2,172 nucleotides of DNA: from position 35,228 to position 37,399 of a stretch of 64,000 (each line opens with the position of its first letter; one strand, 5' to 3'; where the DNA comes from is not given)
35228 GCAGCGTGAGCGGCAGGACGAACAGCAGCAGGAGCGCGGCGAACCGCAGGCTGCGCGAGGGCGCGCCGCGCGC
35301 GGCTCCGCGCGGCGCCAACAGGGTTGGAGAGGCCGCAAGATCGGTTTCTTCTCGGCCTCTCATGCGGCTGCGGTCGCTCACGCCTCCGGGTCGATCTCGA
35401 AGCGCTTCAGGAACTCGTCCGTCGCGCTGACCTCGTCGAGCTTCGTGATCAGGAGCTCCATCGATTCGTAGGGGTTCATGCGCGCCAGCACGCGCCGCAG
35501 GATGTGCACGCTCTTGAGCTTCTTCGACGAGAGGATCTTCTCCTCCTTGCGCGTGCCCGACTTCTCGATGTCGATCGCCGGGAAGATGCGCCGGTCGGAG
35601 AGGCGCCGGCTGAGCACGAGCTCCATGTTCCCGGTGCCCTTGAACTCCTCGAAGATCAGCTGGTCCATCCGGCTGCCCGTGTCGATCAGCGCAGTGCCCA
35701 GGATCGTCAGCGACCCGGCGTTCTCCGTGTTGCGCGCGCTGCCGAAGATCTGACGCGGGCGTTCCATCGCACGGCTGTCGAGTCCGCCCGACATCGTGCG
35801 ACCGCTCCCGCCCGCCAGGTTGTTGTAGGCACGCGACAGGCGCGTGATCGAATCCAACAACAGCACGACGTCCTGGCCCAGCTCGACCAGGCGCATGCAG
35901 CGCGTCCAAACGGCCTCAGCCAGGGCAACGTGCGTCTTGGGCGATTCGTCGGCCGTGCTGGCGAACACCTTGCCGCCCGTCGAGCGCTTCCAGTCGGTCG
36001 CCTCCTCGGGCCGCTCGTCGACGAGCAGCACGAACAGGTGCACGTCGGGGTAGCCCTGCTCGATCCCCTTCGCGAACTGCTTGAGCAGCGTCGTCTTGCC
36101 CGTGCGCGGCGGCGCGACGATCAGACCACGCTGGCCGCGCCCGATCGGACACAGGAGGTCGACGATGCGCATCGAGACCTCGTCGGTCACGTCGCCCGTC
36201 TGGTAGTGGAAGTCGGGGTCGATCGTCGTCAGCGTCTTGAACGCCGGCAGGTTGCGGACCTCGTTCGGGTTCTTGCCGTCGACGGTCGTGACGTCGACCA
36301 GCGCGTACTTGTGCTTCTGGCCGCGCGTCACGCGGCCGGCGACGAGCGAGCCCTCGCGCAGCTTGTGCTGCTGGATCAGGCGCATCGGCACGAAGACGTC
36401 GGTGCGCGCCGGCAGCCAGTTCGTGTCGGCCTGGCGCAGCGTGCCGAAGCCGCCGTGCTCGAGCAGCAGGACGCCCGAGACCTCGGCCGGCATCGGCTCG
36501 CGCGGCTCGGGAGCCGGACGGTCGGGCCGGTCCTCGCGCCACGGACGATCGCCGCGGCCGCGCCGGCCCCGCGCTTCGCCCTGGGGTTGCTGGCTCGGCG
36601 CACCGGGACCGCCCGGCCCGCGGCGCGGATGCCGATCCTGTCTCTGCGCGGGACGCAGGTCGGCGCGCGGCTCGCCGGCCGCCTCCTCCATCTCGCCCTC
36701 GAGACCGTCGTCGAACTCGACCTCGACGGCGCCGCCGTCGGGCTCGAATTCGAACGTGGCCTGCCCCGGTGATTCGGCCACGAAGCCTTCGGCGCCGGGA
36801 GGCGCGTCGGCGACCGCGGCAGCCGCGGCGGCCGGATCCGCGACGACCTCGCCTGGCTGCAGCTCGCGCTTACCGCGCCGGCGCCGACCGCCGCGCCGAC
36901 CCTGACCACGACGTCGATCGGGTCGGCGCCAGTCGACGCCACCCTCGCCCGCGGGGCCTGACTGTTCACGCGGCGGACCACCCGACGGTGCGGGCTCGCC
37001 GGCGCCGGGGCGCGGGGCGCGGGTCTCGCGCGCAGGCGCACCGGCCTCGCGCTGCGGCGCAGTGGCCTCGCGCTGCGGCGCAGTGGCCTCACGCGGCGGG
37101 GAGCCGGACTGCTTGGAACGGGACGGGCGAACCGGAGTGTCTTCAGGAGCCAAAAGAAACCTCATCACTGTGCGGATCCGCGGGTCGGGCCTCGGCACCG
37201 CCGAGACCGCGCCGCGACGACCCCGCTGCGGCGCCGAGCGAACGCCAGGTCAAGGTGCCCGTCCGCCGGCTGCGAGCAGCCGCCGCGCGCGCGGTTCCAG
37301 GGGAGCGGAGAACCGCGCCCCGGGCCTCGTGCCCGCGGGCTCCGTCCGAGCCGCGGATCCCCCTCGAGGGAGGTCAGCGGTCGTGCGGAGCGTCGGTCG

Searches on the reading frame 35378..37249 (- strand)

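Call 30: search_protein_families(library=pfam, proteins=[window:35378-37249:-], max_evalue=0.001)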
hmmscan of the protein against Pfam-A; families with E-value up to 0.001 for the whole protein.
window:35378-37249:- (623 aa): 2 families
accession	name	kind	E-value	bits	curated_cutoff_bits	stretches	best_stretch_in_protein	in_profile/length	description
PF00006.31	ATP-synt_ab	-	5.8e-24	85.4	29.5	1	360-564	2-211/213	ATP synthase alpha/beta family, nucleotide-binding domain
PF07497.18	Rho_RNA_bind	-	1.5e-11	44.3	27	1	258-328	2-72/73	Rho termination factor, RNA-binding domain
